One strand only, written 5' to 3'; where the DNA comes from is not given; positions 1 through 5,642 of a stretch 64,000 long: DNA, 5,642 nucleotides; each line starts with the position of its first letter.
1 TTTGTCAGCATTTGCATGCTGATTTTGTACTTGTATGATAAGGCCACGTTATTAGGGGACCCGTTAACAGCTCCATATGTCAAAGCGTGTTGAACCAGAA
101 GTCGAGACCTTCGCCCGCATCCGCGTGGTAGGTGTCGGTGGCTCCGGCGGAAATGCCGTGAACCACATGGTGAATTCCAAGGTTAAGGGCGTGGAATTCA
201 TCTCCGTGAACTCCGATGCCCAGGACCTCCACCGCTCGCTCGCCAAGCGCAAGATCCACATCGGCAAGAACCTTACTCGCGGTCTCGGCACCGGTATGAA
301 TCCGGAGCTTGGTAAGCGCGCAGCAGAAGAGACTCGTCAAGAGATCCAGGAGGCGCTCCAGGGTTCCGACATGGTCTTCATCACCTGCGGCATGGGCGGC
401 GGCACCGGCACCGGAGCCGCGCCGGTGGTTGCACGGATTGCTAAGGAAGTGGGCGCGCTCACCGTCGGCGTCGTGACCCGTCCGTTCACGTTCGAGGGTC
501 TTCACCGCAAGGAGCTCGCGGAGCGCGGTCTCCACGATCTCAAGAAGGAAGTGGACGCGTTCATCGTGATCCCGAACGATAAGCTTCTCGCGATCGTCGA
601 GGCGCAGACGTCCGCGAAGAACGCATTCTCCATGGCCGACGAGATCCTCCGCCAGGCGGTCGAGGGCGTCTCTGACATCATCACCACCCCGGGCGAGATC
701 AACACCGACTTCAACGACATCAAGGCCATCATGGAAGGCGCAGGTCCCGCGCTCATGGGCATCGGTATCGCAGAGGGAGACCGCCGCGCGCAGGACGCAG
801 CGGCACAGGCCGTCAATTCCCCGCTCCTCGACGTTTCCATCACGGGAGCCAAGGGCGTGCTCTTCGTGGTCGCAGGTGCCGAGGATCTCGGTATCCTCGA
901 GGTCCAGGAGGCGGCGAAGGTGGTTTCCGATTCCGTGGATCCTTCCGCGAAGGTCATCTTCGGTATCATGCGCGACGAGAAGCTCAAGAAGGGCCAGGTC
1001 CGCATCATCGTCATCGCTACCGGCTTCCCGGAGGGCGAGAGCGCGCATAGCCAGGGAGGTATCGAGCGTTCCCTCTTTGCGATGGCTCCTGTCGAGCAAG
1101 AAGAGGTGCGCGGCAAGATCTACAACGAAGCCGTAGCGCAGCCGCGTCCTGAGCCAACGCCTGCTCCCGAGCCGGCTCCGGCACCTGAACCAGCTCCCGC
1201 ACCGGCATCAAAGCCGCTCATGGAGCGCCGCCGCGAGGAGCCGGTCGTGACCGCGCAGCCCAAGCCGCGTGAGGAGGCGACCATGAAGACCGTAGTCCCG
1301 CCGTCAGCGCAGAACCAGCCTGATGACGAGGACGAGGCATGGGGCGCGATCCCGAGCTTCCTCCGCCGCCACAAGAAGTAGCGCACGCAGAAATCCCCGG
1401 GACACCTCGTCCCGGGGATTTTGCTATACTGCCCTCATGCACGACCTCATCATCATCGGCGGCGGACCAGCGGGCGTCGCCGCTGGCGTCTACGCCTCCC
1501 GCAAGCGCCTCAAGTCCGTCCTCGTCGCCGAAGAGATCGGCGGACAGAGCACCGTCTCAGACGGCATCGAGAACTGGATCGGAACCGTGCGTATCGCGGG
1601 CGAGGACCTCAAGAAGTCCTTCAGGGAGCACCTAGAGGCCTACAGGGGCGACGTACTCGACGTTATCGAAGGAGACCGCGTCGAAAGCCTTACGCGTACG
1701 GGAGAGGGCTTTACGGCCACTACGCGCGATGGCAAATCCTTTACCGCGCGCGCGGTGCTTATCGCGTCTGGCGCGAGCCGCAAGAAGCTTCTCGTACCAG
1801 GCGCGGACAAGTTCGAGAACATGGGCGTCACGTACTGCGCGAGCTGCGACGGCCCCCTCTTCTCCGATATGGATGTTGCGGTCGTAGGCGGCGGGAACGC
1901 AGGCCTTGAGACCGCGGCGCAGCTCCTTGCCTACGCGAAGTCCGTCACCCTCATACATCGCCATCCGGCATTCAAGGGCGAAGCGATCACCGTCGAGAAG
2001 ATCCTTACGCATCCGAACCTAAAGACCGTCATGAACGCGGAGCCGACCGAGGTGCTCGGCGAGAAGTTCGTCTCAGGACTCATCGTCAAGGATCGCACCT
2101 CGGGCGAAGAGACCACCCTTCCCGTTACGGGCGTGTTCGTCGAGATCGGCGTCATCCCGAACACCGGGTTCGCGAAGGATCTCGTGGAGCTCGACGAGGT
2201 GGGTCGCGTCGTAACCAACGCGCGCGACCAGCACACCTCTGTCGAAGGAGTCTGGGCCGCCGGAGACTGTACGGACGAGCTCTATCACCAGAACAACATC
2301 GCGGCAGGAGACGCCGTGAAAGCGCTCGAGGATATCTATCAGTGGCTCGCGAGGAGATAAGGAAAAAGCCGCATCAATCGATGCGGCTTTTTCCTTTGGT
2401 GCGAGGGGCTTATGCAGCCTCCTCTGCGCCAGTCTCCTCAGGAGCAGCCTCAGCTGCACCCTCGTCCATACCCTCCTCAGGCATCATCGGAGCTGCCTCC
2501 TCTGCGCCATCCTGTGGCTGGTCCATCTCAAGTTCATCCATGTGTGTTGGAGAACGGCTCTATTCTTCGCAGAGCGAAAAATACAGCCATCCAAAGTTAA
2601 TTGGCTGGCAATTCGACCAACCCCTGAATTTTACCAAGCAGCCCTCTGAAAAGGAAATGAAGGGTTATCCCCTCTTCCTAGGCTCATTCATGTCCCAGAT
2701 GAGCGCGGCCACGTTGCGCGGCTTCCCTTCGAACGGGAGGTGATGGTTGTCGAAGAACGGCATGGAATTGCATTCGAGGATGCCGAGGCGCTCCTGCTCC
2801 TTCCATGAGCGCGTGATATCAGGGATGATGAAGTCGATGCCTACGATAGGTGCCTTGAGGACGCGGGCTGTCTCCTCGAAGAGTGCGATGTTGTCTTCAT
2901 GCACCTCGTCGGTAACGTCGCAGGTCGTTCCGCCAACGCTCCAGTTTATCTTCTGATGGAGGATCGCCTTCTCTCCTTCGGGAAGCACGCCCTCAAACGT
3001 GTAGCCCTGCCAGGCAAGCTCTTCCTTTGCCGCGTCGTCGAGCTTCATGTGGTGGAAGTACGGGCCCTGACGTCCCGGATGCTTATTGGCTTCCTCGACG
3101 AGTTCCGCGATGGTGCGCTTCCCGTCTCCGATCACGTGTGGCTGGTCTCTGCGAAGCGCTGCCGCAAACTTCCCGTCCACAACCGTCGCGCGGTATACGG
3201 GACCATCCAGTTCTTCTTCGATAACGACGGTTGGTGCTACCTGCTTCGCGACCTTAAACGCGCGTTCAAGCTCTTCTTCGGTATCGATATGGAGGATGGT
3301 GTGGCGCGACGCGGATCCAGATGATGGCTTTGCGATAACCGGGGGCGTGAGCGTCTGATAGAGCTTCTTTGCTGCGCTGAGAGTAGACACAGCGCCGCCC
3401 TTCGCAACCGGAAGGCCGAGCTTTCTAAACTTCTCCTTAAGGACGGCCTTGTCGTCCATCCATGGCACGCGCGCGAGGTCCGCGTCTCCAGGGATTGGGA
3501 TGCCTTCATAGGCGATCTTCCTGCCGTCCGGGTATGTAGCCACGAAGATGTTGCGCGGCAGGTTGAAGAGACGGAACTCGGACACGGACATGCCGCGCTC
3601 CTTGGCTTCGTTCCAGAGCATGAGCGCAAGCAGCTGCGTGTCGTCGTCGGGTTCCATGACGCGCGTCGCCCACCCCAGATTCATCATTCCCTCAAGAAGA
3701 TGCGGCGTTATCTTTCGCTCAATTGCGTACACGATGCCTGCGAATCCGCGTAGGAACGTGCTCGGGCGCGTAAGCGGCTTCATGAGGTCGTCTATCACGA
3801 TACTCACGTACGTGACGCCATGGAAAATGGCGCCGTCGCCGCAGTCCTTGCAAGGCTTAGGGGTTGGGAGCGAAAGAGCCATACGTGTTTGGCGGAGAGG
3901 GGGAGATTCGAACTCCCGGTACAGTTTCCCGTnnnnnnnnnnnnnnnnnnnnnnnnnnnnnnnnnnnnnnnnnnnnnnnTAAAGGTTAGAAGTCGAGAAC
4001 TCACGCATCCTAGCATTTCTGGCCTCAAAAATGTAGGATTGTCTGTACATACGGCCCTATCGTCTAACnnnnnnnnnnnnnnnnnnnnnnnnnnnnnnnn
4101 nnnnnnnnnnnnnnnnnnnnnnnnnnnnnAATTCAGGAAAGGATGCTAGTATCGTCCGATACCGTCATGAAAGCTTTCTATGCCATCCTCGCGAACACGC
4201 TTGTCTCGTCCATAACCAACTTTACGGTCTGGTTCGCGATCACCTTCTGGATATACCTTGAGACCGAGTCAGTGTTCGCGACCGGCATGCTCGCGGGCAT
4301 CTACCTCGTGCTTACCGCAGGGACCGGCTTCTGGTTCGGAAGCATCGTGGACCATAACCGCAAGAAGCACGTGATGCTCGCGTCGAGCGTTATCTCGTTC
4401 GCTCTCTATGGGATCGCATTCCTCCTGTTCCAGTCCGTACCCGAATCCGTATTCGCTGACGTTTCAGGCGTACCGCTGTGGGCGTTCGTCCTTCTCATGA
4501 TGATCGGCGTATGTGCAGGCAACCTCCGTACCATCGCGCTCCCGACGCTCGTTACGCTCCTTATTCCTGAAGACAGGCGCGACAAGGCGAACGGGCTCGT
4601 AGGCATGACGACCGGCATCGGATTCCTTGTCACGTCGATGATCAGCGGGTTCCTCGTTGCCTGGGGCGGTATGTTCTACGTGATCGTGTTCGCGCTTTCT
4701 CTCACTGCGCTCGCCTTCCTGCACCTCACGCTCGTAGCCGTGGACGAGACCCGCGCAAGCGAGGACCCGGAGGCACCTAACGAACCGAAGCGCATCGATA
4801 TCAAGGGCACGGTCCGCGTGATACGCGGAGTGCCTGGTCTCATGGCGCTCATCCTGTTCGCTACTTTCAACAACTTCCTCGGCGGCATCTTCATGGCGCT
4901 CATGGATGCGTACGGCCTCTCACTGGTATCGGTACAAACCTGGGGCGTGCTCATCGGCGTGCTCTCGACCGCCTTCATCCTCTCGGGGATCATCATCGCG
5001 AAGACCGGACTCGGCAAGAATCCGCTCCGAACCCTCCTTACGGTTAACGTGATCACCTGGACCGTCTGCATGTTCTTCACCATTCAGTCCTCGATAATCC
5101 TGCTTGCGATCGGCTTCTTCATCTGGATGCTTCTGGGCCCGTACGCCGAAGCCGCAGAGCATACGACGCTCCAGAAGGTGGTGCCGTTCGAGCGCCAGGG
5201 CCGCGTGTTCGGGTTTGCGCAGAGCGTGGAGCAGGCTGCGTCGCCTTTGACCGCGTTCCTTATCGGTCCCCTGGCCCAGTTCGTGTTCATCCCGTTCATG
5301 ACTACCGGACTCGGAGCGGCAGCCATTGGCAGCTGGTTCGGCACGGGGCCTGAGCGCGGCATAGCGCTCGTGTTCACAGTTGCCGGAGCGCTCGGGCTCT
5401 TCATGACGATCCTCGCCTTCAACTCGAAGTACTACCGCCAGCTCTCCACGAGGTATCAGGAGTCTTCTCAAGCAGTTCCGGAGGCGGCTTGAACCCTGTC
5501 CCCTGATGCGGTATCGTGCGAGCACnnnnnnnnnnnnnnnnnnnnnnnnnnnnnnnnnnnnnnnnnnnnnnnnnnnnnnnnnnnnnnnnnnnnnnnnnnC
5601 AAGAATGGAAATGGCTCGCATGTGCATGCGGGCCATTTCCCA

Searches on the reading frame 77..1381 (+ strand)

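Call 16: search_protein_families(library=pfam, proteins=[window:77-1381:+], max_evalue=0.0001)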
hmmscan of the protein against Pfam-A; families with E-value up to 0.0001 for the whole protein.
window:77-1381:+ (434 aa): 2 families
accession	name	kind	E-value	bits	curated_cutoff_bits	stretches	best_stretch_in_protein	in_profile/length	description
PF00091.31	Tubulin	-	1.7e-49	169.1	33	1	15-174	2-189/190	Tubulin/FtsZ family, GTPase domain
PF12327.13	FtsZ_C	-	2e-28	99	27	1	223-317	1-94/95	FtsZ family, C-terminal domain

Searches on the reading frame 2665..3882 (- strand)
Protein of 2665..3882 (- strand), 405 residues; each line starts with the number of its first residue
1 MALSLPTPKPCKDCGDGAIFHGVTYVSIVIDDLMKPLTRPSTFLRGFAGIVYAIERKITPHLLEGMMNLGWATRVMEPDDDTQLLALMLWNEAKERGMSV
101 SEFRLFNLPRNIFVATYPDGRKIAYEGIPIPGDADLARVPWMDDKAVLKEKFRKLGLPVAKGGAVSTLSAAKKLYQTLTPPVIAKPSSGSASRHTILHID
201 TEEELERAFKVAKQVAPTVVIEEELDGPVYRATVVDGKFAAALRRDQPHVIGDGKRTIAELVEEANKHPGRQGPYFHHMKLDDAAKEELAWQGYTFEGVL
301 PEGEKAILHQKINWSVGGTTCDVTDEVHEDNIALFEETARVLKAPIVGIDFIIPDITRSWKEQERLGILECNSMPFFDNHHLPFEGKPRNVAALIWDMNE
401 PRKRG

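Call 16: search_protein_families(library=pfam, proteins=[window:2665-3882:-], max_evalue=0.0001)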
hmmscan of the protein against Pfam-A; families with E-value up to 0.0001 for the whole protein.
window:2665-3882:- (405 aa): 0 families

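Call 27: search_protein_families(library=pfam, proteins=[window:2665-3882:-], max_evalue=0.001)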
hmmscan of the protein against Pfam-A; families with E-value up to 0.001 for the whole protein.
window:2665-3882:- (405 aa): 1 family
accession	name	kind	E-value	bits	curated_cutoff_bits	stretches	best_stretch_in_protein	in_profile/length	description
PF07478.18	Dala_Dala_lig_C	-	0.00038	20.4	24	1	170-236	27-92/204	D-ala D-ala ligase C-terminus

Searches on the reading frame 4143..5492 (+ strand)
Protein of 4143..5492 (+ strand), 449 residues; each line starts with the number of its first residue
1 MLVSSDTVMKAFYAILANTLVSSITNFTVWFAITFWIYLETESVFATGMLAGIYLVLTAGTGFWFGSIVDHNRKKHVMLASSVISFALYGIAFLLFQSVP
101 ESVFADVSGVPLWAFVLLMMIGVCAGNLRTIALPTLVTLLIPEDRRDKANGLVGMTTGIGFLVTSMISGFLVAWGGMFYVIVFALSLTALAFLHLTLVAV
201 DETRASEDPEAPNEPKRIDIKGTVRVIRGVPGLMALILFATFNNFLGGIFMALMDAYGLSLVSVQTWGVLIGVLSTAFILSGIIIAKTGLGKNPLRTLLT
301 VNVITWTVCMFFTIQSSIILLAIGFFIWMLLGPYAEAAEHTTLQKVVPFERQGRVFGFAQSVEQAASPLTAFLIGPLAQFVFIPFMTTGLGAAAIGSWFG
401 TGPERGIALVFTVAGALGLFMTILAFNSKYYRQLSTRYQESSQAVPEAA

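Call 16: search_protein_families(library=pfam, proteins=[window:4143-5492:+], max_evalue=0.0001)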
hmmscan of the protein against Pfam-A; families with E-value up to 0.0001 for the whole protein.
window:4143-5492:+ (449 aa): 1 family
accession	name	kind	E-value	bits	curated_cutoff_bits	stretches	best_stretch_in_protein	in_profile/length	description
PF07690.21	MFS_1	-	6.1e-31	108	33.4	1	18-369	4-345/347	Major Facilitator Superfamily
